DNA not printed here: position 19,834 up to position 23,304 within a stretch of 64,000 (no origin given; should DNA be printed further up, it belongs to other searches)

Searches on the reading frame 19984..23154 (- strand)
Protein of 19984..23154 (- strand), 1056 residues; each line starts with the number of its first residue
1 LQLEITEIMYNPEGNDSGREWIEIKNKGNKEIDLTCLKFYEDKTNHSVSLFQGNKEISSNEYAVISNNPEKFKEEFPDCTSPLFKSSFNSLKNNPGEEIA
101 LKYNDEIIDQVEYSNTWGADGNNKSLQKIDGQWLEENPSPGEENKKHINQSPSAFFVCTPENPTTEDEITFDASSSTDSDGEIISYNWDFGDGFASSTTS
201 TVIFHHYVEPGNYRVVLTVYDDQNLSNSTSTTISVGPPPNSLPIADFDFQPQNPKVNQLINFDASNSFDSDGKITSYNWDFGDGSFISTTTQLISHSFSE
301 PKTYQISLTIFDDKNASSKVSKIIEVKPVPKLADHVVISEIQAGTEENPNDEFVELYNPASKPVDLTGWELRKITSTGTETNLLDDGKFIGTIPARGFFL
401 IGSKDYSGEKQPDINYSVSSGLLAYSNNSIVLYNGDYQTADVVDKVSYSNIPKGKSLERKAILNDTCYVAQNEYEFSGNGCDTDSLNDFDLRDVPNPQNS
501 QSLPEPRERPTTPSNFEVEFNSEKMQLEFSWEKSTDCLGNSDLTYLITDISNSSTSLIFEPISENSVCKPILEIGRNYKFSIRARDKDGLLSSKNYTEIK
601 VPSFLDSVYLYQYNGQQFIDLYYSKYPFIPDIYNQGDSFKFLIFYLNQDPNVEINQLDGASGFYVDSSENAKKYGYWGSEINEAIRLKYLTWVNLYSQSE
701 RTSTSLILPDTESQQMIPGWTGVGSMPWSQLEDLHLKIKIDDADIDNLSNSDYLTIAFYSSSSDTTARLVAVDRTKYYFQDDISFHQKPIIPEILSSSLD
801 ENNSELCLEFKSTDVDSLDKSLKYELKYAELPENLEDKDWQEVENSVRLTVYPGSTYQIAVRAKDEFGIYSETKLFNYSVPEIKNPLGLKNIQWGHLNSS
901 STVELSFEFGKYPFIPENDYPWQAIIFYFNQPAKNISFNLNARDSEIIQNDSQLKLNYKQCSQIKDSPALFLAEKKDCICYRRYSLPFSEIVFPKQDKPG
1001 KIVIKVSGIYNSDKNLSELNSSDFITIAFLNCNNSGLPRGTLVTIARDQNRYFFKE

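Call 72: search_protein_families(library=pfam, proteins=[window:19984-23154:-], max_evalue=0.00001)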
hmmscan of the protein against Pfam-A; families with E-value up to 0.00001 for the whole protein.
window:19984-23154:- (1056 aa): 4 families
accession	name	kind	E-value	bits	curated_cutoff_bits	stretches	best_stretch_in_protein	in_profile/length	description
PF18911.6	PKD_4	-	1.2e-38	131.4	27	2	149-232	1-81/85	PKD domain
PF00932.25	LTD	-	2.7e-29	102.2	34.3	2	334-448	6-107/109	Lamin Tail Domain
PF00801.26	PKD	-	2.9e-25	88.5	23.5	2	166-232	14-78/80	PKD domain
PF22352.2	K319L-like_PKD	-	1.6e-10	41.3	27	1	166-235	11-84/84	K319L-like, PKD domain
